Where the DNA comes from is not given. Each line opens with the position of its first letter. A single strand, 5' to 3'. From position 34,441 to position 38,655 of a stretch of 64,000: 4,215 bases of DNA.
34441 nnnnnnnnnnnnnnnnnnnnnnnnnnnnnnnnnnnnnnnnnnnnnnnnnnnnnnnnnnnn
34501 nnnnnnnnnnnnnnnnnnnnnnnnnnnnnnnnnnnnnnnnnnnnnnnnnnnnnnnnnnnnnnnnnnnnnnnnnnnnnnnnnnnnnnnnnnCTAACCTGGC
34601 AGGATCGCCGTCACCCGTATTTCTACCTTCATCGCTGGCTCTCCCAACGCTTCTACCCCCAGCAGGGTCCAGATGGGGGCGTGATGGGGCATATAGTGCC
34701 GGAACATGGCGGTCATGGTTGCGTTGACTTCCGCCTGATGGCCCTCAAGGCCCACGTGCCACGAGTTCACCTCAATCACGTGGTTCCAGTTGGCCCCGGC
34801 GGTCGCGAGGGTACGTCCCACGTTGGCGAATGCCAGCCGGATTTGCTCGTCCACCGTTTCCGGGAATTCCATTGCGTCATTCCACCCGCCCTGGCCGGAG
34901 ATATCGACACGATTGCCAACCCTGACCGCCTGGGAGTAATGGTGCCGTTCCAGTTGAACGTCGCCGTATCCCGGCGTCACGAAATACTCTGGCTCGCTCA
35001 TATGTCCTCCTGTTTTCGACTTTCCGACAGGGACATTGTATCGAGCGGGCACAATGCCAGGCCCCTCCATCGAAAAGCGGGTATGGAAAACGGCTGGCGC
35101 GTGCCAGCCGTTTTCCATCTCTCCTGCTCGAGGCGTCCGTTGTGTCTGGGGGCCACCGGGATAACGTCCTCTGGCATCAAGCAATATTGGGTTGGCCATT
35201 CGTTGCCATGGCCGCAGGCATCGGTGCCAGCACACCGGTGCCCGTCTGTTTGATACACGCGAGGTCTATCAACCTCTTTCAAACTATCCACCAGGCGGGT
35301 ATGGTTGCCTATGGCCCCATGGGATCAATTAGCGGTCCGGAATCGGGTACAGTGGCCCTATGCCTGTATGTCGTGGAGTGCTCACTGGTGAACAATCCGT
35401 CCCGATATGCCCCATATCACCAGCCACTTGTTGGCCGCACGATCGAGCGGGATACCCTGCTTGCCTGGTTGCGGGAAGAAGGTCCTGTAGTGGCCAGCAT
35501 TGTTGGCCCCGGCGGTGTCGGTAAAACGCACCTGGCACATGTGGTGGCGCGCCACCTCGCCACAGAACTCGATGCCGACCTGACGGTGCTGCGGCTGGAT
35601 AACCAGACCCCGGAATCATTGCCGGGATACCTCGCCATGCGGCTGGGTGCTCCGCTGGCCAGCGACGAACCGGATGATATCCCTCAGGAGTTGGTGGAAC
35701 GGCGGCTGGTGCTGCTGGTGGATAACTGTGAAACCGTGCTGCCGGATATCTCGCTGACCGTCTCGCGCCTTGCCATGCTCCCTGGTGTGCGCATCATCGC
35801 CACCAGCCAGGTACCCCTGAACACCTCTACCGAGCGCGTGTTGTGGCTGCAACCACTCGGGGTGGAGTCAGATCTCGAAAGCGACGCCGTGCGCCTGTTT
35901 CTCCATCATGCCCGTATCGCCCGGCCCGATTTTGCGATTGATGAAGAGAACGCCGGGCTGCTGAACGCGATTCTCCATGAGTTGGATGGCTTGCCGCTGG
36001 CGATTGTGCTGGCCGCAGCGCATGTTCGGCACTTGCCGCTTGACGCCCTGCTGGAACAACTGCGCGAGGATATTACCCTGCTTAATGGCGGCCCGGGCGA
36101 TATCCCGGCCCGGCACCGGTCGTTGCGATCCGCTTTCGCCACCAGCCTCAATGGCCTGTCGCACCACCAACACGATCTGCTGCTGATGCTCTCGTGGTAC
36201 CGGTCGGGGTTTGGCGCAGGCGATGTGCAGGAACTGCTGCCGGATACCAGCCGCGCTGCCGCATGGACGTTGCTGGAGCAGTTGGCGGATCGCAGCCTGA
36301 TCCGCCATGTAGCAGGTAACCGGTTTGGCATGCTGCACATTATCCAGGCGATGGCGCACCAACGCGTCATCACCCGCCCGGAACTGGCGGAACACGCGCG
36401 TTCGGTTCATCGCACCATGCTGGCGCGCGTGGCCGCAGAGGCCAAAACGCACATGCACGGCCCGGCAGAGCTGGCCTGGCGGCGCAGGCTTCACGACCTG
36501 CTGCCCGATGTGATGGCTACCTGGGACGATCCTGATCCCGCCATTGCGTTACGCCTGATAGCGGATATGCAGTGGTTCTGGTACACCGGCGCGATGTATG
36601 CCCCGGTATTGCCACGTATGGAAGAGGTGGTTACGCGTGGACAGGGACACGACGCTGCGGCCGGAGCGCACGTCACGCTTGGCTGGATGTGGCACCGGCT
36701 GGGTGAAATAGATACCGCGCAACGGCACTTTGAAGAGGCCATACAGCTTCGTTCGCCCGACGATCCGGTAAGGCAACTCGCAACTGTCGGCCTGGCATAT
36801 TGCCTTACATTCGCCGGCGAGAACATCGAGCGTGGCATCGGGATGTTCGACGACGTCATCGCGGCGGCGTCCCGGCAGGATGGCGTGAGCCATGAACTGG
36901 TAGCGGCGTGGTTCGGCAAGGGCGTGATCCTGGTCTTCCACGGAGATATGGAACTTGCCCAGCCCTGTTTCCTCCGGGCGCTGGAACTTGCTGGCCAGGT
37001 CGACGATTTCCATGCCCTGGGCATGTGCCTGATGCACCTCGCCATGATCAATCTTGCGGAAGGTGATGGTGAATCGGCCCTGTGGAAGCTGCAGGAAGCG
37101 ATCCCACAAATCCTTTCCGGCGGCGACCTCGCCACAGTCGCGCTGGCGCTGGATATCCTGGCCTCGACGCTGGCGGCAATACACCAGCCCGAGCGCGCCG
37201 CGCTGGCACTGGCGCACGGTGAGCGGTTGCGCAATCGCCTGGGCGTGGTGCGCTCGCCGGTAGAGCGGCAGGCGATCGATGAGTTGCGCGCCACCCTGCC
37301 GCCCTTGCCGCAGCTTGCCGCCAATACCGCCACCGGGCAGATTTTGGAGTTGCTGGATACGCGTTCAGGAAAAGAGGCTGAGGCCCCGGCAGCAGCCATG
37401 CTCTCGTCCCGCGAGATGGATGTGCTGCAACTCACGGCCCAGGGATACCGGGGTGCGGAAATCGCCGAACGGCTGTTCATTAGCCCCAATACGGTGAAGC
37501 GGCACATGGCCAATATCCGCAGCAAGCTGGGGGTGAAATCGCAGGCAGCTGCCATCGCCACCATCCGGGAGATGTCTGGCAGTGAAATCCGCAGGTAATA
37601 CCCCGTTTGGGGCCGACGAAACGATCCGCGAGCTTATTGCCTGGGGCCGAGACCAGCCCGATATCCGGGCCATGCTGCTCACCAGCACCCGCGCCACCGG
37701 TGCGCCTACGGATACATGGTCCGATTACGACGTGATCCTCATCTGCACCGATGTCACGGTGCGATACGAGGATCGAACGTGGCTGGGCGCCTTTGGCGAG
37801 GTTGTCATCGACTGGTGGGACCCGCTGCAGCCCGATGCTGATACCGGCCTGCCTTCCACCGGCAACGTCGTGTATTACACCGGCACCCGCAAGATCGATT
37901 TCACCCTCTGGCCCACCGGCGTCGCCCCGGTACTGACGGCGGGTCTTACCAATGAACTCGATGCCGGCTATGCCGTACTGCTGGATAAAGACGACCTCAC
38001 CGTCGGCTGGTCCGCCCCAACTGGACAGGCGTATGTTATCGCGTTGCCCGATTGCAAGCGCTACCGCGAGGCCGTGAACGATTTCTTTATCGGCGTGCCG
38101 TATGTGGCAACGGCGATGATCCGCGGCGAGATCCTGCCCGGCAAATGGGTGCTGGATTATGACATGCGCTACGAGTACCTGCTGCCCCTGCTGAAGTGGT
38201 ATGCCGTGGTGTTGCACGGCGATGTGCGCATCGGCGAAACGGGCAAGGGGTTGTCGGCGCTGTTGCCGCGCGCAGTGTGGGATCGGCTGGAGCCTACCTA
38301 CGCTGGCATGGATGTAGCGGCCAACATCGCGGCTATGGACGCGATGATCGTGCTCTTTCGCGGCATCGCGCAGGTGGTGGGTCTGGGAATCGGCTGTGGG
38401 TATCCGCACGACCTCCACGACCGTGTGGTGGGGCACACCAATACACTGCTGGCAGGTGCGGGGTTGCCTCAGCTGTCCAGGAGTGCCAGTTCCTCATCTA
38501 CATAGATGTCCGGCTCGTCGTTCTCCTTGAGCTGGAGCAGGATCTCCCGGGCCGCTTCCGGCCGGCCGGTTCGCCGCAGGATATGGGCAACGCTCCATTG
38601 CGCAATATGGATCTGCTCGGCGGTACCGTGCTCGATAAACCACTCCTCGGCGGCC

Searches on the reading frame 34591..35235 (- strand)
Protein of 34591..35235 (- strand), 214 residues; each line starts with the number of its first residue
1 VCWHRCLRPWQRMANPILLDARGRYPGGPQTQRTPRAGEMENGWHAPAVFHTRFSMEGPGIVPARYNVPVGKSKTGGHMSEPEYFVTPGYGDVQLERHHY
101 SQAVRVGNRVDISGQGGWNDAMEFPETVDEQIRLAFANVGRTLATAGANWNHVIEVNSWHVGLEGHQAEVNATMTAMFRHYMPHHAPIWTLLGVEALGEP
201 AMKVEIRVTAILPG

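Call 19: search_protein_families(library=pfam, proteins=[window:34591-35235:-])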
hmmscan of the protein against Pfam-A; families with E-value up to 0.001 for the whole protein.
window:34591-35235:- (214 aa): 1 family
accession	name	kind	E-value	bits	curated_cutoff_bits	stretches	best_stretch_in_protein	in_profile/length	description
PF01042.26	Ribonuc_L-PSP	-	1.9e-25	89.6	27.3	1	97-211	8-120/121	Endoribonuclease L-PSP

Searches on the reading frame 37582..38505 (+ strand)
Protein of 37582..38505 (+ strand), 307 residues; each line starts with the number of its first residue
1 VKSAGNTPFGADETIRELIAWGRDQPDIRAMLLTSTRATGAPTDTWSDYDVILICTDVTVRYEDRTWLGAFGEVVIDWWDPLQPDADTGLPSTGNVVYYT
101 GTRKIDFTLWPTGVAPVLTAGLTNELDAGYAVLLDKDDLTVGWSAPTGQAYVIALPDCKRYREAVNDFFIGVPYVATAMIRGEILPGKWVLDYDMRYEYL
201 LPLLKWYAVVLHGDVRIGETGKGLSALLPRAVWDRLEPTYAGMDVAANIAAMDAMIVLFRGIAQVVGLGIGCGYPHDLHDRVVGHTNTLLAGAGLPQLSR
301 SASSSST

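Call 19: search_protein_families(library=pfam, proteins=[window:37582-38505:+])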
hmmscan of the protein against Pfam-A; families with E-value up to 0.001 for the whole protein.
window:37582-38505:+ (307 aa): 1 family
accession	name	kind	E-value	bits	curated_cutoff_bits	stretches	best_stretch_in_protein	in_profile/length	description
PF04439.18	Adenyl_transf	-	1.1e-42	146.6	22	1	13-287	6-277/279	Streptomycin adenylyltransferase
